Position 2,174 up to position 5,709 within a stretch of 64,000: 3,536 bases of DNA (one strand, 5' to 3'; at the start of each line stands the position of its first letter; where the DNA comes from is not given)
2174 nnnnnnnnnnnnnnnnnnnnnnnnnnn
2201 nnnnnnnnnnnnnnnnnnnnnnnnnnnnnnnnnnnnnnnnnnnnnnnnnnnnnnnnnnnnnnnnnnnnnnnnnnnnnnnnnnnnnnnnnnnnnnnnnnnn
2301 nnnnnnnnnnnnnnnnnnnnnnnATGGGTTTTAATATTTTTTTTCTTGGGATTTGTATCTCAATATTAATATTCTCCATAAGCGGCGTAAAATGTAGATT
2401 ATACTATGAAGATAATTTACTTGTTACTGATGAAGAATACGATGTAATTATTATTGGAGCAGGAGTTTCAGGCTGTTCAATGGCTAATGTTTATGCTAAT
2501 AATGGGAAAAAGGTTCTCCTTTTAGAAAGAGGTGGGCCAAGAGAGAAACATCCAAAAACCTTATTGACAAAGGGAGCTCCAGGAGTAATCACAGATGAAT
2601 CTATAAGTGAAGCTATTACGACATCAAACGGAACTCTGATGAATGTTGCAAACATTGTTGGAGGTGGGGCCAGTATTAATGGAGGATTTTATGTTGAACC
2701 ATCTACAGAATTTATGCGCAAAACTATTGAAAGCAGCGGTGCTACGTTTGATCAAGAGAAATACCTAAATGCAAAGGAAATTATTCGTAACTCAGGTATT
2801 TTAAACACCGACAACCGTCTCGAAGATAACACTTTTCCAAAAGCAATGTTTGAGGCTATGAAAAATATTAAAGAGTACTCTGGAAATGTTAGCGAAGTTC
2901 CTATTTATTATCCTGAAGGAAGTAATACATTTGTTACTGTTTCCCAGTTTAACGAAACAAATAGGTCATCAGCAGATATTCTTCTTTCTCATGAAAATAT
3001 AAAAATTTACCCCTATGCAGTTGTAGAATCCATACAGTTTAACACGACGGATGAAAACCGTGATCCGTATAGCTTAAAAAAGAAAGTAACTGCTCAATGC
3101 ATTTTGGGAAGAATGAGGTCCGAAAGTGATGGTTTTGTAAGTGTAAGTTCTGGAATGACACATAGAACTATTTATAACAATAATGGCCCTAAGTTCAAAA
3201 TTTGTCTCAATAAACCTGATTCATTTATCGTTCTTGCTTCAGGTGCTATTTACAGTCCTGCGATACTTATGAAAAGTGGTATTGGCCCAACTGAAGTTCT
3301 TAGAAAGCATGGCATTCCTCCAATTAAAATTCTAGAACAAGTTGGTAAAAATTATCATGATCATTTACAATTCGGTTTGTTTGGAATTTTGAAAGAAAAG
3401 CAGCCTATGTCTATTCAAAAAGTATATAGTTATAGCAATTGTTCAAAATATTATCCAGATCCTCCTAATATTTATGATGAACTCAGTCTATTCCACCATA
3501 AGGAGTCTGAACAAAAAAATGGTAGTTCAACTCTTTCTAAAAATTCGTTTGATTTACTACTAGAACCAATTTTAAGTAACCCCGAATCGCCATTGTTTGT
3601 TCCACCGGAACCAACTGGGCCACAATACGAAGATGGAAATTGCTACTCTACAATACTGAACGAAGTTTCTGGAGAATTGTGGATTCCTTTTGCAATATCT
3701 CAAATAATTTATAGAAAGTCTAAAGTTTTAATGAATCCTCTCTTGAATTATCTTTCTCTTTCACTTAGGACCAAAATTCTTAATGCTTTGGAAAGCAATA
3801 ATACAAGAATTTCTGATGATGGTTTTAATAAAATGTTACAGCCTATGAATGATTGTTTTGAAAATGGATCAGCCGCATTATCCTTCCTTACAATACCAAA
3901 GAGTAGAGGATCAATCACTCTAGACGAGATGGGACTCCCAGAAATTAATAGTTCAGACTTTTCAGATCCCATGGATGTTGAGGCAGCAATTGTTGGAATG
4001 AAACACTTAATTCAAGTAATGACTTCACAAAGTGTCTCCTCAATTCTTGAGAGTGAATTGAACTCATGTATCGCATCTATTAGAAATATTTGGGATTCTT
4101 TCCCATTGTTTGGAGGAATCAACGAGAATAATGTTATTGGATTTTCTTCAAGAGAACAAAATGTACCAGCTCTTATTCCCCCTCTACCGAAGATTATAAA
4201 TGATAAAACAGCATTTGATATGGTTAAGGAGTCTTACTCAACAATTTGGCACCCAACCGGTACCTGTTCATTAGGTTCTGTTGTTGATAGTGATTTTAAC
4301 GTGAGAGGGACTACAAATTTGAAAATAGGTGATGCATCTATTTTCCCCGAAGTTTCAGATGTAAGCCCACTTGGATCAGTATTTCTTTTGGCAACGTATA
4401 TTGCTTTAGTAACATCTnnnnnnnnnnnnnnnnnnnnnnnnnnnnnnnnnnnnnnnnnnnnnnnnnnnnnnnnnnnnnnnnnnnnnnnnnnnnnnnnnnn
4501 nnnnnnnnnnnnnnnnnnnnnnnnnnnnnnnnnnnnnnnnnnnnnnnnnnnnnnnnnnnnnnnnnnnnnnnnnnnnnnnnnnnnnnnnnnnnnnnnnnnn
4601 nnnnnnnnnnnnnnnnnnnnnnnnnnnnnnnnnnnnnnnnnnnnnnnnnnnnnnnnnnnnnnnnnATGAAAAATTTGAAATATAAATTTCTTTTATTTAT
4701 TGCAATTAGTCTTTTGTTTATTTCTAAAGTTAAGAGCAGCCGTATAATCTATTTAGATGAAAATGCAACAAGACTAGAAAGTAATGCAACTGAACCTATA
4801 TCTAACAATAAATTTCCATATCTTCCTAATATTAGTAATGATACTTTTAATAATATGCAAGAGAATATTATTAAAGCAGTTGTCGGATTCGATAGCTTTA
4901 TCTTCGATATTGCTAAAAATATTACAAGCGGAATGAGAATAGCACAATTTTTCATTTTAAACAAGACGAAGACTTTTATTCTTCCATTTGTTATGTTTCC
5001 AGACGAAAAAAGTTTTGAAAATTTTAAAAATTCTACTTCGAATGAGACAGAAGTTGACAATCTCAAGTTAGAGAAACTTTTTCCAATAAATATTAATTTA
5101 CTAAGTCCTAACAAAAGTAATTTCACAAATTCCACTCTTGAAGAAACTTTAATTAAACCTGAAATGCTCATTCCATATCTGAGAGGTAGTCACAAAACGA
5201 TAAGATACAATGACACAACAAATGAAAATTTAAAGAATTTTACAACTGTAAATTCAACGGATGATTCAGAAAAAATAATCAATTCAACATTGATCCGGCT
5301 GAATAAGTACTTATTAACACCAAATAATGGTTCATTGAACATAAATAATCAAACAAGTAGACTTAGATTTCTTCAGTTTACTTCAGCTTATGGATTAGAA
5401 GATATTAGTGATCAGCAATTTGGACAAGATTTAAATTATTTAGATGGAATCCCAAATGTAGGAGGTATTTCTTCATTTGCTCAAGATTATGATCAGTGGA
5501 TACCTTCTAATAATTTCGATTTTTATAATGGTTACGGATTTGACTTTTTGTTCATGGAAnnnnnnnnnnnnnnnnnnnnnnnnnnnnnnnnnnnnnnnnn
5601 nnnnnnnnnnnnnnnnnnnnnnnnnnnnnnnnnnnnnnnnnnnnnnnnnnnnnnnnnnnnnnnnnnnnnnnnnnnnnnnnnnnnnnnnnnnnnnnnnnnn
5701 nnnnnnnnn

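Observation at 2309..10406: Three flavoenzyme genes side by side (secreted GMC oxidoreductase, PHBH-type FAD monooxygenase, adrenodoxin reductase-like) in a metabolically reduced parasite genome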

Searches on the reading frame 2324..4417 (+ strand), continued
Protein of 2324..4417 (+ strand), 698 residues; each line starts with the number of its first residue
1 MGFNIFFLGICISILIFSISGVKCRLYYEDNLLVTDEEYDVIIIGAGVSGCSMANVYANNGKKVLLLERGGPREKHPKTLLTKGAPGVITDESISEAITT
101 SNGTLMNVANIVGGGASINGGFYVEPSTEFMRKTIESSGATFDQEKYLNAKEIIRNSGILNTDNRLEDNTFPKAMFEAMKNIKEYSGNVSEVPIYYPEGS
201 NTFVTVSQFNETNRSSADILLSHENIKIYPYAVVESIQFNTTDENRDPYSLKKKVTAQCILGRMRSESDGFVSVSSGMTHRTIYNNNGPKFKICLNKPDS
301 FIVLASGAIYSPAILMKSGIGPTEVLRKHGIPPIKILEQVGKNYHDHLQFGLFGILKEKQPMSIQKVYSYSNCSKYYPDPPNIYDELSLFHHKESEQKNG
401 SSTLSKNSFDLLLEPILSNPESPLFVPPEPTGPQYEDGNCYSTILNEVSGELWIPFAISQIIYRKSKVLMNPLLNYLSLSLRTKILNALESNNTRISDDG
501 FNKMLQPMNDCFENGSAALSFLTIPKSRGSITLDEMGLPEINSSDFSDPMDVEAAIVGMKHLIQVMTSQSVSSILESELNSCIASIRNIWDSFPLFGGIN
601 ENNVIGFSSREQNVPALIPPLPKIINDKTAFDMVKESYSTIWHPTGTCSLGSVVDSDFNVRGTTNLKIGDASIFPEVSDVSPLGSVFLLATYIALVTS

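Call 86: search_protein_families(library=ncbifam, max_evalue=0.001, proteins=[P0001, P0024, P0014])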
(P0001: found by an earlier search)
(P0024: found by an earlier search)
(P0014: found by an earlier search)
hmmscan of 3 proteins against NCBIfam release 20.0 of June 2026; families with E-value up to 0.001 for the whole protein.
P0001 (664 aa): 53 families (the best 25 are shown)
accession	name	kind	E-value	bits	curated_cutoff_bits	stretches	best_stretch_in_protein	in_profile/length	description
NF004780.0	PRK06126.1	subfamily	2.8e-54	184.3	445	1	4-374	6-347/552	hypothetical protein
NF045577.1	FAD_mono_MbnF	equivalog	5.6e-41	140.7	800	1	4-407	2-366/531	methanobactin biosynthesis FAD monooxygenase MbnF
NF046068.1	AkvoneHdxseDnrF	equivalog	1.2e-36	126.6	650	1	9-412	1-365/439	aklavinone 12-hydroxylase DnrF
NF046069.1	AkvoneHdxseRdmE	equivalog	6.4e-35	120.9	700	1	9-405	1-360/521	aklavinone 12-hydroxylase RdmE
NF004829.0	PRK06183.1-3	subfamily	3.9e-33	115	390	2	5-225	7-208/520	bifunctional 3-(3-hydroxy-phenyl)propionate/3-hydroxycinnamic acid hydroxylase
NF004831.0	PRK06183.1-5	equivalog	1.8e-30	105.9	546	3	296-393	249-340/568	bifunctional 3-(3-hydroxy-phenyl)propionate/3-hydroxycinnamic acid hydroxylase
NF006002.0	PRK08132.1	subfamily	2.2e-28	99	416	3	298-401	271-368/552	FAD-dependent oxidoreductase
NF004832.0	PRK06184.1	subfamily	3.6e-27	95.3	476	3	297-372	252-325/506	hypothetical protein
NF006092.0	PRK08244.1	equivalog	1.6e-24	86.4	644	2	7-207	3-174/494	monooxygenase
NF004830.0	PRK06183.1-4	equivalog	1e-23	83.6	1135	2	7-207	19-196/617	bifunctional 3-(3-hydroxy-phenyl)propionate/3-hydroxycinnamic acid hydroxylase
NF033145.1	rif_monoox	equivalog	4.9e-23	81.7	800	2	329-393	267-328/472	rifampin monooxygenase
NF006144.0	PRK08294.1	subfamily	2.8e-22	78.8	560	2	7-206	33-224/637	phenol 2-monooxygenase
NF004828.0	PRK06183.1-2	equivalog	5.9e-22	77.7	853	2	317-395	271-343/568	bifunctional 3-(3-hydroxy-phenyl)propionate/3-hydroxycinnamic acid hydroxylase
NF004827.0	PRK06183.1-1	equivalog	9.2e-22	77.1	966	2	5-220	14-206/554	bifunctional 3-(3-hydroxy-phenyl)propionate/3-hydroxycinnamic acid hydroxylase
NF005303.0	PRK06834.1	subfamily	2.4e-19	69.2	625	1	329-376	263-310/488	hypothetical protein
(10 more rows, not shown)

P0024 (535 aa): 10 families
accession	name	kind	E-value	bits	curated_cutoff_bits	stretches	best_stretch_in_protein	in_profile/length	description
NF010590.0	PRK13984.1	equivalog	3.4e-13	48.6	946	1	9-111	290-382/611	putative oxidoreductase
NF009454.0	PRK12814.1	equivalog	8.4e-11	40.9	916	1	9-115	195-291/657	putative NADPH-dependent glutamate synthase small subunit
NF009410.0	PRK12771.1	subfamily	3.1e-10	39.3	516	1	9-121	140-241/566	NAD(P)-binding protein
TIGR01316.1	gltA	equivalog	4.5e-10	38.9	471.75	1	9-120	135-237/449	NADPH-dependent glutamate synthase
TIGR01317.1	GOGAT_sm_gam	subfamily_domain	1.9e-09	36.9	447.7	1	9-121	145-246/485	glutamate synthase small subunit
TIGR01318.1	gltD_gamma_fam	subfamily_domain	9.4e-09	34.4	482.95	1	9-117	143-241/467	glutamate synthase, small subunit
NF009451.0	PRK12809.1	equivalog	1.7e-07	29.9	1154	1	9-112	312-405/639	formate-dependent uric acid utilization protein YgfT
NF009408.0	PRK12769.1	equivalog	4.4e-07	28.4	1003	1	9-117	329-427/659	formate-dependent uric acid utilization protein AegA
NF009409.0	PRK12770.1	subfamily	3.3e-05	23.1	343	1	8-115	19-132/360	putative glutamate synthase subunit beta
NF009414.0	PRK12778.1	equivalog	0.00012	20.5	1103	1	8-126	432-542/752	bifunctional dihydroorotate dehydrogenase B NAD binding subunit/NADPH-dependent glutamate synthase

P0014 (698 aa): 18 families
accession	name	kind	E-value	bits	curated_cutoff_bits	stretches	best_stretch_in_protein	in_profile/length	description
NF002550.0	PRK02106.1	subfamily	4.6e-31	108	605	3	301-370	253-320/563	choline dehydrogenase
TIGR03970.1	mycofact_MftG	equivalog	5.1e-23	81.8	387.45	2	302-352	247-296/487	mycofactocin dehydrogenase MftG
TIGR01810.1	betA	equivalog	1.8e-21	76.4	732.1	2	301-368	246-311/532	choline dehydrogenase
TIGR04542.1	GMC_mycofac_2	equivalog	3.5e-15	56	400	2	40-124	1-85/425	mycofactocin system GMC family oxidoreductase MftG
NF038210.1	GMC_mycofac_3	equivalog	5.7e-12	45.2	300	1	41-123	1-81/418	mycofactocin system GMC family oxidoreductase MftG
TIGR02032.1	GG-red-SF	subfamily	9.5e-08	32.1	158.8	1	39-73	1-36/297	geranylgeranyl reductase family protein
NF053717.1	VnlPnlRedVprA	equivalog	1.3e-05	24.2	600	1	36-70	4-38/481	vinyl phenol reductase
TIGR00031.1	UDP-GALP_mutase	equivalog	1.6e-05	24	303.75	1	39-69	2-32/378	UDP-galactopyranose mutase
NF004945.0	PRK06292.2-3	equivalog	2.6e-05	23.3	494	1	37-69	2-34/457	dihydrolipoyl dehydrogenase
TIGR00292.1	TIGR00292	equivalog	5.2e-05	22.6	148.3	1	37-69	20-52/254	sulfide-dependent adenosine diphosphate thiazole synthase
TIGR01377.1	soxA_mon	subfamily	7.6e-05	21.6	479.65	1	39-69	1-31/381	amino oxidase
NF009477.0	PRK12843.1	equivalog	0.00012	20.7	758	1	34-69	12-47/578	FAD-dependent oxidoreductase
NF007450.0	PRK10015.1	subfamily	0.00034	19.4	466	1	35-71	2-38/429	FAD-dependent oxidoreductase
NF002480.1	PRK01747.1-1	equivalog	0.00035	19.1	540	1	36-69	246-279/645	bifunctional tRNA (5-methylaminomethyl-2-thiouridine)(34)-methyltransferase MnmC2/FAD-dependent 5-carboxymethylaminomethyl-2-thiouridine(34)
TIGR02023.1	BchP-ChlP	subfamily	0.00077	18.6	343.3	0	39-70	1-32/388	geranylgeranyl diphosphate reductase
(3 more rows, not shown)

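Call 87: list_cluster_members(proteins=[P0314, P0317, P0320, P0342, P0304, P0324, P0345, P0288, P0286, P0244])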
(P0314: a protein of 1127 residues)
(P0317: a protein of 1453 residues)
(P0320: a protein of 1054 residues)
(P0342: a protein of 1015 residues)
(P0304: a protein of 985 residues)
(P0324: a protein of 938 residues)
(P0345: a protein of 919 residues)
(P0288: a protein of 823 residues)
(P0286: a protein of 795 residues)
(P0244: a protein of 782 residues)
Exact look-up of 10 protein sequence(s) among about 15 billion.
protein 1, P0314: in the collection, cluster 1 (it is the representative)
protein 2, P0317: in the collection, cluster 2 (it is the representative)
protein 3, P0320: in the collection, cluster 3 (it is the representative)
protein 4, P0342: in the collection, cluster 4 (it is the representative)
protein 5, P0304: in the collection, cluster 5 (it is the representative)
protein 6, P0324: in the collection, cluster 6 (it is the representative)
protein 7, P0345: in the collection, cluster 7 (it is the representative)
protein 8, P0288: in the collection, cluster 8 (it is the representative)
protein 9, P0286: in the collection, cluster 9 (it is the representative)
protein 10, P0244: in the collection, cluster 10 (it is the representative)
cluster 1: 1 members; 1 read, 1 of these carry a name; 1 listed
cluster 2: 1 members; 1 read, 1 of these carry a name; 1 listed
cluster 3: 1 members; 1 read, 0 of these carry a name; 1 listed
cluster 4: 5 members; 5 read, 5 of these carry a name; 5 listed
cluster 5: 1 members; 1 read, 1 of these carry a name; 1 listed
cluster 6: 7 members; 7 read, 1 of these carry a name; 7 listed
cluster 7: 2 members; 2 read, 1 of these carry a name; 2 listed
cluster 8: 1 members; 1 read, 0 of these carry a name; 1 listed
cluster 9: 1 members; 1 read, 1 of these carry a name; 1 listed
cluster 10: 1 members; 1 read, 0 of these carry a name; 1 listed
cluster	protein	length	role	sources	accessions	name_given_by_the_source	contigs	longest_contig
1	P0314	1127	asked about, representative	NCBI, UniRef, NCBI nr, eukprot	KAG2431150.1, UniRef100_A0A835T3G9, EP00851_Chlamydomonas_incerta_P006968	hypothetical protein HXX76_009680 [Chlamydomonas incerta] | FAD-binding domain-containing protein n=1 Tax=Chlamydomonas incerta TaxID=51695 ... | KAG2431150.1 hypothetical protein HXX76_009680 [Chlamydomonas incerta]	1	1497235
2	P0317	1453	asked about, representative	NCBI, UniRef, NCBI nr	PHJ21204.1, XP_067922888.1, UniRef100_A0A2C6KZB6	fad binding domain-containing protein [Cystoisospora suis] | Fad binding domain-containing protein n=1 Tax=Cystoisospora suis TaxID=483139 ...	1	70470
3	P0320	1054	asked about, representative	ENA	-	-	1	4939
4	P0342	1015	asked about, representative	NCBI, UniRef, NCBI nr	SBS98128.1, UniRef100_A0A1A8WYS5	FAD-dependent monooxygenase, putative [Plasmodium ovale curtisi] | FAD-dependent monooxygenase, putative n=1 Tax=Plasmodium ovale curtisi TaxID=864141 ...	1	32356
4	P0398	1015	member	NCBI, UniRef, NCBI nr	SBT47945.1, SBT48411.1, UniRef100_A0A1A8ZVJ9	FAD-dependent monooxygenase, putative [Plasmodium ovale wallikeri] | FAD-dependent monooxygenase, putative n=1 Tax=Plasmodium ovale wallikeri TaxID=864142 ...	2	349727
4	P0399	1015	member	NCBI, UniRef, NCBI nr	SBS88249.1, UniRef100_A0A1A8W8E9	FAD-dependent monooxygenase, putative [Plasmodium ovale curtisi] | FAD-dependent monooxygenase, putative n=1 Tax=Plasmodium ovale curtisi TaxID=864141 ...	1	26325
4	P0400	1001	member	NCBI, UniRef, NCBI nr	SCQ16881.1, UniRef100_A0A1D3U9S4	FAD-dependent monooxygenase, putative [Plasmodium ovale] | FAD-dependent monooxygenase, putative n=1 Tax=Plasmodium ovale TaxID=36330 ...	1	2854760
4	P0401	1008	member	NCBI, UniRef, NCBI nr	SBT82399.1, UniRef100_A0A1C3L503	FAD-dependent monooxygenase, putative [Plasmodium ovale] | FAD-dependent monooxygenase, putative n=1 Tax=Plasmodium ovale TaxID=36330 ...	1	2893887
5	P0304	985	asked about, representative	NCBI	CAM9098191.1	unnamed protein product [Laminaria digitata]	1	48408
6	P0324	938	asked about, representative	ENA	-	-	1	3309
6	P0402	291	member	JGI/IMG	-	hypothetical protein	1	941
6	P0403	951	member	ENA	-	-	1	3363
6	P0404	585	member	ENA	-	-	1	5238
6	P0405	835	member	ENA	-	-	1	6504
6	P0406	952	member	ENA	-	-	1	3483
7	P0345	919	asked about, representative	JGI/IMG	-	2-polyprenyl-6-methoxyphenol hydroxylase-like FAD-dependent oxidoreductase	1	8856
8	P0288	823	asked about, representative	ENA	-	-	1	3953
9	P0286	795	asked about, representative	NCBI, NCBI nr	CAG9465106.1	unnamed protein product [Pedinophyceae sp. YPF-701]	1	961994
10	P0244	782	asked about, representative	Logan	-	-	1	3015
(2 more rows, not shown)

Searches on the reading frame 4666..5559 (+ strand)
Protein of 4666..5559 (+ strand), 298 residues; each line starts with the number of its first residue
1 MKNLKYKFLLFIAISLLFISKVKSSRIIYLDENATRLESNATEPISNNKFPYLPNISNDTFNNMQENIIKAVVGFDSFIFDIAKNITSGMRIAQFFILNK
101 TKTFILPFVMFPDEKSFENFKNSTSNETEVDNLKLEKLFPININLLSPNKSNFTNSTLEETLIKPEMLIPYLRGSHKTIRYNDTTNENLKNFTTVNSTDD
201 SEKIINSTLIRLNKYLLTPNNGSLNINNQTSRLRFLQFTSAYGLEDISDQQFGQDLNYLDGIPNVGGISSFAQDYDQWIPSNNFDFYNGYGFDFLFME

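Call 7: search_protein_families(library=pfam, max_evalue=0.01, proteins=[window:4666-5559:+])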
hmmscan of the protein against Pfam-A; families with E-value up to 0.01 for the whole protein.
seq(298 aa): 0 families

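Call 86: search_protein_families(library=ncbifam, max_evalue=0.001, proteins=[P0001, P0024, P0014])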
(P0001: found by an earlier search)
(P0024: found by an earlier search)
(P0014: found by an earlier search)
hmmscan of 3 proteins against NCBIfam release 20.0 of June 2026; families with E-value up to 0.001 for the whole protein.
P0001 (664 aa): 53 families (the best 25 are shown)
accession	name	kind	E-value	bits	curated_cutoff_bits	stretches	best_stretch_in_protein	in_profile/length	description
NF004780.0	PRK06126.1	subfamily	2.8e-54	184.3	445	1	4-374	6-347/552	hypothetical protein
NF045577.1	FAD_mono_MbnF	equivalog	5.6e-41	140.7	800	1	4-407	2-366/531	methanobactin biosynthesis FAD monooxygenase MbnF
NF046068.1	AkvoneHdxseDnrF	equivalog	1.2e-36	126.6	650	1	9-412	1-365/439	aklavinone 12-hydroxylase DnrF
NF046069.1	AkvoneHdxseRdmE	equivalog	6.4e-35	120.9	700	1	9-405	1-360/521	aklavinone 12-hydroxylase RdmE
NF004829.0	PRK06183.1-3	subfamily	3.9e-33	115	390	2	5-225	7-208/520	bifunctional 3-(3-hydroxy-phenyl)propionate/3-hydroxycinnamic acid hydroxylase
NF004831.0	PRK06183.1-5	equivalog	1.8e-30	105.9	546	3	296-393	249-340/568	bifunctional 3-(3-hydroxy-phenyl)propionate/3-hydroxycinnamic acid hydroxylase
NF006002.0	PRK08132.1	subfamily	2.2e-28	99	416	3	298-401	271-368/552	FAD-dependent oxidoreductase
NF004832.0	PRK06184.1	subfamily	3.6e-27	95.3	476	3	297-372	252-325/506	hypothetical protein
NF006092.0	PRK08244.1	equivalog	1.6e-24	86.4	644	2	7-207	3-174/494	monooxygenase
NF004830.0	PRK06183.1-4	equivalog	1e-23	83.6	1135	2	7-207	19-196/617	bifunctional 3-(3-hydroxy-phenyl)propionate/3-hydroxycinnamic acid hydroxylase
NF033145.1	rif_monoox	equivalog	4.9e-23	81.7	800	2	329-393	267-328/472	rifampin monooxygenase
NF006144.0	PRK08294.1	subfamily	2.8e-22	78.8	560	2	7-206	33-224/637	phenol 2-monooxygenase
NF004828.0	PRK06183.1-2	equivalog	5.9e-22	77.7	853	2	317-395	271-343/568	bifunctional 3-(3-hydroxy-phenyl)propionate/3-hydroxycinnamic acid hydroxylase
NF004827.0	PRK06183.1-1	equivalog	9.2e-22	77.1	966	2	5-220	14-206/554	bifunctional 3-(3-hydroxy-phenyl)propionate/3-hydroxycinnamic acid hydroxylase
NF005303.0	PRK06834.1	subfamily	2.4e-19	69.2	625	1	329-376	263-310/488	hypothetical protein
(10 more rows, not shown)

P0024 (535 aa): 10 families
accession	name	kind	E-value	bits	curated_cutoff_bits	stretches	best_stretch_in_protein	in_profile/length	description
NF010590.0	PRK13984.1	equivalog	3.4e-13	48.6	946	1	9-111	290-382/611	putative oxidoreductase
NF009454.0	PRK12814.1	equivalog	8.4e-11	40.9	916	1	9-115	195-291/657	putative NADPH-dependent glutamate synthase small subunit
NF009410.0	PRK12771.1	subfamily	3.1e-10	39.3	516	1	9-121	140-241/566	NAD(P)-binding protein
TIGR01316.1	gltA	equivalog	4.5e-10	38.9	471.75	1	9-120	135-237/449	NADPH-dependent glutamate synthase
TIGR01317.1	GOGAT_sm_gam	subfamily_domain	1.9e-09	36.9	447.7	1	9-121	145-246/485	glutamate synthase small subunit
TIGR01318.1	gltD_gamma_fam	subfamily_domain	9.4e-09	34.4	482.95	1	9-117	143-241/467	glutamate synthase, small subunit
NF009451.0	PRK12809.1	equivalog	1.7e-07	29.9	1154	1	9-112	312-405/639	formate-dependent uric acid utilization protein YgfT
NF009408.0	PRK12769.1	equivalog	4.4e-07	28.4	1003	1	9-117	329-427/659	formate-dependent uric acid utilization protein AegA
NF009409.0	PRK12770.1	subfamily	3.3e-05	23.1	343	1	8-115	19-132/360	putative glutamate synthase subunit beta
NF009414.0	PRK12778.1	equivalog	0.00012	20.5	1103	1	8-126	432-542/752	bifunctional dihydroorotate dehydrogenase B NAD binding subunit/NADPH-dependent glutamate synthase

P0014 (698 aa): 18 families
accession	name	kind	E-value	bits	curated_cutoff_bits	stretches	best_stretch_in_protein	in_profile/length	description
NF002550.0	PRK02106.1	subfamily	4.6e-31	108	605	3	301-370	253-320/563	choline dehydrogenase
TIGR03970.1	mycofact_MftG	equivalog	5.1e-23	81.8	387.45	2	302-352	247-296/487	mycofactocin dehydrogenase MftG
TIGR01810.1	betA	equivalog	1.8e-21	76.4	732.1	2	301-368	246-311/532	choline dehydrogenase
TIGR04542.1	GMC_mycofac_2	equivalog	3.5e-15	56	400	2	40-124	1-85/425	mycofactocin system GMC family oxidoreductase MftG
NF038210.1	GMC_mycofac_3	equivalog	5.7e-12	45.2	300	1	41-123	1-81/418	mycofactocin system GMC family oxidoreductase MftG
TIGR02032.1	GG-red-SF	subfamily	9.5e-08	32.1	158.8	1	39-73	1-36/297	geranylgeranyl reductase family protein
NF053717.1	VnlPnlRedVprA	equivalog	1.3e-05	24.2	600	1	36-70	4-38/481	vinyl phenol reductase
TIGR00031.1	UDP-GALP_mutase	equivalog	1.6e-05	24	303.75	1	39-69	2-32/378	UDP-galactopyranose mutase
NF004945.0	PRK06292.2-3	equivalog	2.6e-05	23.3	494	1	37-69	2-34/457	dihydrolipoyl dehydrogenase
TIGR00292.1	TIGR00292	equivalog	5.2e-05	22.6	148.3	1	37-69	20-52/254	sulfide-dependent adenosine diphosphate thiazole synthase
TIGR01377.1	soxA_mon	subfamily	7.6e-05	21.6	479.65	1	39-69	1-31/381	amino oxidase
NF009477.0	PRK12843.1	equivalog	0.00012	20.7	758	1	34-69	12-47/578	FAD-dependent oxidoreductase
NF007450.0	PRK10015.1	subfamily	0.00034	19.4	466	1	35-71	2-38/429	FAD-dependent oxidoreductase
NF002480.1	PRK01747.1-1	equivalog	0.00035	19.1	540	1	36-69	246-279/645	bifunctional tRNA (5-methylaminomethyl-2-thiouridine)(34)-methyltransferase MnmC2/FAD-dependent 5-carboxymethylaminomethyl-2-thiouridine(34)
TIGR02023.1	BchP-ChlP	subfamily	0.00077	18.6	343.3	0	39-70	1-32/388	geranylgeranyl diphosphate reductase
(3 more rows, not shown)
